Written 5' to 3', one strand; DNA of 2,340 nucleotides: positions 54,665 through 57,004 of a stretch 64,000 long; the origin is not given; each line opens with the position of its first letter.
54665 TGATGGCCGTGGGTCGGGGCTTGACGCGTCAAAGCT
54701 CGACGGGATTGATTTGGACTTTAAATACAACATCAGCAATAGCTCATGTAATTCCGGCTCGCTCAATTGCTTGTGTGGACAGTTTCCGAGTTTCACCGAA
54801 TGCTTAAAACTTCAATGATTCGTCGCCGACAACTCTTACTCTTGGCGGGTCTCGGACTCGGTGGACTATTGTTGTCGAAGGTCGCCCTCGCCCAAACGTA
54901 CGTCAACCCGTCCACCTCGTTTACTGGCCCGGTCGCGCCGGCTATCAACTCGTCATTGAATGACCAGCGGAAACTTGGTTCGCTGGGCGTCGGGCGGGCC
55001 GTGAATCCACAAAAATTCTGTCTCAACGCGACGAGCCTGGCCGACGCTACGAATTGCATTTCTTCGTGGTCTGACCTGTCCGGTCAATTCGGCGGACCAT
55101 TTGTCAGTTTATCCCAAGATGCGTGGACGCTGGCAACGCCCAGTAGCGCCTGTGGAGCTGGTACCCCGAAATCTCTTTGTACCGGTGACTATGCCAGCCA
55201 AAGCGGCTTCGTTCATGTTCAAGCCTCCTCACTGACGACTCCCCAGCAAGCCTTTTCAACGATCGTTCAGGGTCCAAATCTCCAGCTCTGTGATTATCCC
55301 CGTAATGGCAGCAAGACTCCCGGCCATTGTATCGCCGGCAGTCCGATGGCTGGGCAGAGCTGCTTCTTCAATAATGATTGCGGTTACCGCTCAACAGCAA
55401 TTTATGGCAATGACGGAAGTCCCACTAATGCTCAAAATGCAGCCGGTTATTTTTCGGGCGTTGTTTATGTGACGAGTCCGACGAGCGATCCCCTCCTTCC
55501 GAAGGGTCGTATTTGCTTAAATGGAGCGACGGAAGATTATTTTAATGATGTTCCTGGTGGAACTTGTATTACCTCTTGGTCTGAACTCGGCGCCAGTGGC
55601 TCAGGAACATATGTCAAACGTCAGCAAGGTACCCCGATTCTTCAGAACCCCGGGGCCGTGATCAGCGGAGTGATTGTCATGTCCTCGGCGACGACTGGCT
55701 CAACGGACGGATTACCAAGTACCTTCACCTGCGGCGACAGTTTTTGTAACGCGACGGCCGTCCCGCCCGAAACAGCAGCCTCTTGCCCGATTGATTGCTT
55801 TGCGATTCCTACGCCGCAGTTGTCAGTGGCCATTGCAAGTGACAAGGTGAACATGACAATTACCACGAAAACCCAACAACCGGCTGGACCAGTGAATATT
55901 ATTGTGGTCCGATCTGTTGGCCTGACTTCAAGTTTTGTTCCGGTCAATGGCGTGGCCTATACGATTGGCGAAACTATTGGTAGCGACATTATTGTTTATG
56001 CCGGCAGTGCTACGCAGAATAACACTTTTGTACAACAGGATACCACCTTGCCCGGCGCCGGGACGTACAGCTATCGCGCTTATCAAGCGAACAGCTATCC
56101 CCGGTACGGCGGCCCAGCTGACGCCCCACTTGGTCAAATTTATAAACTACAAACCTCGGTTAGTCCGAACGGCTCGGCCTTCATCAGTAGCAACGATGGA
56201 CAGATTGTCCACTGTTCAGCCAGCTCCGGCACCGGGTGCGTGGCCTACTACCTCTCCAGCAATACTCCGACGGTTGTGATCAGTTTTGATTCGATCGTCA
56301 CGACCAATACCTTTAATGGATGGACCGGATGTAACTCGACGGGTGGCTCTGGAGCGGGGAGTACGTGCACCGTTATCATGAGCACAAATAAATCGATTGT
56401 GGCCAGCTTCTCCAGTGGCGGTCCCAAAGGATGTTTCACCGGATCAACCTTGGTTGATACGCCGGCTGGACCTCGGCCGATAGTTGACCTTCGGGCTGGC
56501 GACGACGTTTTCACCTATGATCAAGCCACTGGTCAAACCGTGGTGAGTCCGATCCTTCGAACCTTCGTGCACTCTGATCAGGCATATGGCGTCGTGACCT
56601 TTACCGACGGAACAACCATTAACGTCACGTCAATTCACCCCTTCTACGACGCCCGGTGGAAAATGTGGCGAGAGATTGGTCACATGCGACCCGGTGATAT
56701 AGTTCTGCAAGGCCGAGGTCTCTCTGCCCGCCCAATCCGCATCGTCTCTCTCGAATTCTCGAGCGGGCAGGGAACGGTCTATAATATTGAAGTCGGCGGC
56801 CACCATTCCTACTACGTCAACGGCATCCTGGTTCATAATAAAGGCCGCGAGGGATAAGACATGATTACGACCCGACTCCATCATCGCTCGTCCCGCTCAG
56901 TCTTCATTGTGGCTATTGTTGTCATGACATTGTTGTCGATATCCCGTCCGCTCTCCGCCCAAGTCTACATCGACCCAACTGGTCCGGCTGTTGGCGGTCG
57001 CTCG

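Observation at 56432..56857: C-terminal Hint (intein/Hedgehog-like, BIL-type) autoprocessing domain on a secreted family member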

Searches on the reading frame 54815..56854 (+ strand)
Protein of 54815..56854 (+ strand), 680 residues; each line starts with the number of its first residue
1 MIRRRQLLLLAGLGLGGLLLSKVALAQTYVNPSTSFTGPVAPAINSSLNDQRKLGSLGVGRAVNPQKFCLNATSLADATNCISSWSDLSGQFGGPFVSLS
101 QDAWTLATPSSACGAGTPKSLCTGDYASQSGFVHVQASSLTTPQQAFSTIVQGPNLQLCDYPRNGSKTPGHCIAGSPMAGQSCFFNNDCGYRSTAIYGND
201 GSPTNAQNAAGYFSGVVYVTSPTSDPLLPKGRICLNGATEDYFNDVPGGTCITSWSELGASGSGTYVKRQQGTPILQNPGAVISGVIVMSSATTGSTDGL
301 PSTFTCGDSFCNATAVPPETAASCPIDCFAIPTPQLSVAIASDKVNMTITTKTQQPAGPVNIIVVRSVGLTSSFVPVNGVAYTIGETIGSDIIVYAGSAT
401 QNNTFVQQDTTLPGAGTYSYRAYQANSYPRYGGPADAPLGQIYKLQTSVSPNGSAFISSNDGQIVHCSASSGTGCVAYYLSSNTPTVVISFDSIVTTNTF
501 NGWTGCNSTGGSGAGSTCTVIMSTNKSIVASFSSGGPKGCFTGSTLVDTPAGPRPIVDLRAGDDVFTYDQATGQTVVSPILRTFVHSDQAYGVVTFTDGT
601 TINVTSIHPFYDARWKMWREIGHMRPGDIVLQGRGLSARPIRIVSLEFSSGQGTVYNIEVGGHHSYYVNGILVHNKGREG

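Call 3: search_protein_families(library=pfam, proteins=[window:54815-56854:+], max_evalue=0.1)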
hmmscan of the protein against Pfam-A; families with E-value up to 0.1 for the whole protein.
window:54815-56854:+ (680 aa): 5 families
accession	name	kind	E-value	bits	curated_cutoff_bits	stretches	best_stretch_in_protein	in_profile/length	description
PF07591.16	PT-HINT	-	3e-13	50.6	27.7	1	546-675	1-136/137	Pretoxin HINT domain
PF01079.26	Hint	-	1.8e-06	28.2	29.7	1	538-610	11-86/213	Hint module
PF13403.11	Hint_2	-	3e-06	28.1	28.4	1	540-578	2-39/147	Hint domain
PF14890.11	Intein_splicing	-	0.00019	21.7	35.8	1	642-675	122-155/155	Intein splicing domain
PF14623.11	Vint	-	0.001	19.3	27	1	539-616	1-71/166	Hint-domain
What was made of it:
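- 56432..56839 (+): Hint domain, 136 aa, Cys540 to Asn675. PT-HINT E = 3e-13, full length (call 3).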

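Call 4: search_protein_families(library=ncbifam, proteins=[window:54815-56854:+], max_evalue=0.1)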
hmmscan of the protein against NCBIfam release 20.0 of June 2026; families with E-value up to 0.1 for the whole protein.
window:54815-56854:+ (680 aa): 2 families
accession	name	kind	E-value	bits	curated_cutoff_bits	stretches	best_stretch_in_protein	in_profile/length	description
NF005852.0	PRK07773.1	equivalog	4.4e-05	22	780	1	539-634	397-494/886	replicative DNA helicase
TIGR01443.1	intein_Cterm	domain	0.0047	17.2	15.6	1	655-675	2-23/24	intein C-terminal splicing region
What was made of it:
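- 56834..56839 (+): Block G, the terminal His674-Asn675. NCBIfam intein_Cterm TIGR01443 scores 17.2 bits against a cut-off of 15.6 (call 4).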

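Call 8: find_homologous_proteins(query=window:54815-56854:+)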
Query window:54815-56854:+ (680 aa): 9 proteins with E <= 0.001 among 8000 candidates.
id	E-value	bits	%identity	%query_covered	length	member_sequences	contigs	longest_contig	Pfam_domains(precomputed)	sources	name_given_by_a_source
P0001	0.0e+0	1537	100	100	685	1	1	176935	PF07591.16,PF13403.12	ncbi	-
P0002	2.2e-119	418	44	77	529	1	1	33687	-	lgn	-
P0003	2.6e-103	365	44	78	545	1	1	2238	PF18998.7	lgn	-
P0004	1.4e-90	323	38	75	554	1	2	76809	-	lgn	-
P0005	2.2e-78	283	40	69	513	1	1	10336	-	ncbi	-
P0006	3.9e-70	255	34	73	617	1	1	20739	PF07591.16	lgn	-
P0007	3.0e-60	223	35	73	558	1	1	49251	-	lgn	-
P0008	5.8e-53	198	35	73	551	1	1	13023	-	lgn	-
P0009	7.9e-15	72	31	54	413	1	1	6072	-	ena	-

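Call 10: find_encoding_contigs(protein=P0001, flank=10000, max_places=3)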
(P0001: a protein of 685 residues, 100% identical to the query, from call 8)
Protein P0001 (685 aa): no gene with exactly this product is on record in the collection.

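Call 11: find_encoding_contigs(protein=P0006, flank=10000, max_places=3)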
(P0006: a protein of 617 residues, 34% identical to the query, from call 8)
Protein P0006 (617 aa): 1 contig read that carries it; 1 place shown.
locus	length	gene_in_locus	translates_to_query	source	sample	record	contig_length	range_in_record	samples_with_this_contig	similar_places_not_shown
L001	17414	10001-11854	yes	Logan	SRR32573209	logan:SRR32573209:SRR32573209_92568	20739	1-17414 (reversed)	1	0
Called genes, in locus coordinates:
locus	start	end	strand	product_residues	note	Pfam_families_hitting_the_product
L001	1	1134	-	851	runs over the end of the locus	PF02861:Clp_N, PF23569:NBD_SMAX1, PF00004:AAA, PF17871:AAA_lid_9, PF00004:AAA, PF07724:AAA_2, PF07728:AAA_5, PF10431:ClpB_D2-small, +10 more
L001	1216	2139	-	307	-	PF01435:Peptidase_M48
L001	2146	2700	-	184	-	PF04011:LemA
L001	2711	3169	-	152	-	-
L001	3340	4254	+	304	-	-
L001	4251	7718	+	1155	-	-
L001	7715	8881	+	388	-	-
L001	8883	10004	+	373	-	-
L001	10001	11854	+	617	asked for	PF07591:PT-HINT (weak)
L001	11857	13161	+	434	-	-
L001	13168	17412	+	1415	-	?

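Call 22: search_protein_families(library=pfam, proteins=[P0006, P0003], max_evalue=0.01)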
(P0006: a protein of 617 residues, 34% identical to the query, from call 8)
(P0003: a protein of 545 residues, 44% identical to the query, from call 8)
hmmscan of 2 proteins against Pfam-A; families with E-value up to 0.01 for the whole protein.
P0006 (617 aa): 1 family
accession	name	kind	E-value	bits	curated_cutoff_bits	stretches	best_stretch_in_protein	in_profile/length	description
PF07591.16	PT-HINT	-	1.2e-05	26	27.7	1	536-611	59-136/137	Pretoxin HINT domain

P0003 (545 aa): 1 family
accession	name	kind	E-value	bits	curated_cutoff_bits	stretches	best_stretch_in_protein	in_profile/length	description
PF18998.6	Flg_new_2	-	3.9e-07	30.4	23.6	1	497-545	22-72/73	Divergent InlB B-repeat domain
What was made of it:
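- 54896..56410 (+): N-terminal extracellular domain of the 'CLN' family, with two C-L-N...C..SW motifs and many conserved Cys. Function unknown. Orthologue P0003 shows an InlB B-repeat-like end (call 22).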

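Call 50: list_cluster_members(proteins=[P0001, P0016, P0020, P0021, P0022, P0031, P0035, P0037, P0057, P0087])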
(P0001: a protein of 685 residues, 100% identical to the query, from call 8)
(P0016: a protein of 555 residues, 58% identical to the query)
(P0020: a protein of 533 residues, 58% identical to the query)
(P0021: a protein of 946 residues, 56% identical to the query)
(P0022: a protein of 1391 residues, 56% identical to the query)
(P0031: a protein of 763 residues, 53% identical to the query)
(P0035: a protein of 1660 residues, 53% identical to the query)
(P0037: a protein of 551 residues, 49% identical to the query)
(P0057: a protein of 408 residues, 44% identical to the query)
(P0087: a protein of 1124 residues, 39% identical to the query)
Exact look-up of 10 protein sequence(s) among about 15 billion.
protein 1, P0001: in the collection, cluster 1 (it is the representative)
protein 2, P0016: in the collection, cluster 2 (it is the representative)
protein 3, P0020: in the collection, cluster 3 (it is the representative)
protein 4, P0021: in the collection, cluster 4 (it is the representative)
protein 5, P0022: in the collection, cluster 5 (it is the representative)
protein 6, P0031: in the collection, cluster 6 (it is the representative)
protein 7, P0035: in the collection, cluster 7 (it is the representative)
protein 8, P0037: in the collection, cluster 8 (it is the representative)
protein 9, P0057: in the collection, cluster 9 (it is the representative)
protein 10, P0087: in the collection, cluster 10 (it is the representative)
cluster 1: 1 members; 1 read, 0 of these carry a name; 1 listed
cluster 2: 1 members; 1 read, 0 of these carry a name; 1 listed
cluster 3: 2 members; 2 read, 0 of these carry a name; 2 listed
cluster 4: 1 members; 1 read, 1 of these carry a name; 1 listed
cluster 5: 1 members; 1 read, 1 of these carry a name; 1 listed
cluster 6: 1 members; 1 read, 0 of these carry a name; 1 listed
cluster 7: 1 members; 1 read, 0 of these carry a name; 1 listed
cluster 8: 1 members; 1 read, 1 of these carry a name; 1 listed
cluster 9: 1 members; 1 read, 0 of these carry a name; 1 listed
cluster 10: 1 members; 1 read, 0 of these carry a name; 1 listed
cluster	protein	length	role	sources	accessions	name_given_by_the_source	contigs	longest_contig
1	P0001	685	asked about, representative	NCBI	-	-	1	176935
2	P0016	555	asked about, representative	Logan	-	-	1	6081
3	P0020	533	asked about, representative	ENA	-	-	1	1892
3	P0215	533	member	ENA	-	-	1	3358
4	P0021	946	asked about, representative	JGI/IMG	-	hypothetical protein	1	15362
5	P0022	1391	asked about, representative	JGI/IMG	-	M6 family metalloprotease-like protein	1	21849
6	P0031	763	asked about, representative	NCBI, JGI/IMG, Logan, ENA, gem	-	-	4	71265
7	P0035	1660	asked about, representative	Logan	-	-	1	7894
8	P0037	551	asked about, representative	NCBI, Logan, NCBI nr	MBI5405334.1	MAG: hypothetical protein HY976_03865 [Candidatus Kerfeldbacteria bacterium] | hypothetical protein [Candidatus Kerfeldbacteria bacterium]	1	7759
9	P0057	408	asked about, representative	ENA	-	-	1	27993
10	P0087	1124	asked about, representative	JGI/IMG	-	-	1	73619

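Call 51: search_solved_structures(query=A1, max_evalue=1)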
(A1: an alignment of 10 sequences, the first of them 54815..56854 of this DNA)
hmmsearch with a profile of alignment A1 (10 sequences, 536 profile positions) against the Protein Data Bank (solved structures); distinct sequences matched with E-value up to 1: 0.
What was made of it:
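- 54896..56410 (+): No Pfam or NCBIfam hit (calls 3, 4) and no PDB sequence relative (call 51).
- Tried and rejected: No Pfam or NCBIfam hit (calls 3, 4) and no PDB sequence relative with a family profile (call 51).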

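Call 57: find_encoding_contigs(protein=P0004, flank=9000, max_places=1)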
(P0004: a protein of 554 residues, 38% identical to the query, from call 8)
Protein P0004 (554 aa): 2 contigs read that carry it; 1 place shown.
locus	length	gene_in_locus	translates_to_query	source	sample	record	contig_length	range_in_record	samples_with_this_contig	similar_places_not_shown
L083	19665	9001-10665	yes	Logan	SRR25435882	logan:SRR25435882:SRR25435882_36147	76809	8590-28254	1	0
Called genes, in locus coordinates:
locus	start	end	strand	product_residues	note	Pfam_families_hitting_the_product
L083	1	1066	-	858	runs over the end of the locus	PF02861:Clp_N, PF23569:NBD_SMAX1, PF00004:AAA, PF17871:AAA_lid_9, PF00158:Sigma54_activat, PF00004:AAA, PF07724:AAA_2, PF07728:AAA_5, +10 more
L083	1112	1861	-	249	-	PF06790:UPF0259 (weak)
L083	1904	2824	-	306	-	PF01435:Peptidase_M48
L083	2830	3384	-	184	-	PF04011:LemA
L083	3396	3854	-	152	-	-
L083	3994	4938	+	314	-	-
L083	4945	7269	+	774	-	-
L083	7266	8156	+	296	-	-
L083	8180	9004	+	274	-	-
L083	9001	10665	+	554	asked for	-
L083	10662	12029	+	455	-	-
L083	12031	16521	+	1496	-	-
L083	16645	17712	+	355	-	PF06723:MreB_Mbl (faint), PF11104:PilM_2, PF14450:FtsA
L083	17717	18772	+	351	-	-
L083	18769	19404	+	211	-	-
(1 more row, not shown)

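Call 58: find_encoding_contigs(protein=P0007, flank=9000, max_places=1)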
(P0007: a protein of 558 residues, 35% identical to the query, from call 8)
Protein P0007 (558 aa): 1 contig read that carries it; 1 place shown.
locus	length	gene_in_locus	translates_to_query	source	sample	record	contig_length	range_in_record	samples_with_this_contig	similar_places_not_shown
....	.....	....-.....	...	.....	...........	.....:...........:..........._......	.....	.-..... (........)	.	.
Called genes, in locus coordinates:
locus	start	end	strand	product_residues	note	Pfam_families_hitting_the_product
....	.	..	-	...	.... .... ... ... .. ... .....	-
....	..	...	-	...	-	-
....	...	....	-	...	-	-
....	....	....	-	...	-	-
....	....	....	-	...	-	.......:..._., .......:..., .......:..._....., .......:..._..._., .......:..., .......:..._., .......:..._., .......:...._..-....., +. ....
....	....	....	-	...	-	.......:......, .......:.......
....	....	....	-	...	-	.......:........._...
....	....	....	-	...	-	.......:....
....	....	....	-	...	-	-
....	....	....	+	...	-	-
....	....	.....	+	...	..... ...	-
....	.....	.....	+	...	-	-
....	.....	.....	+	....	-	-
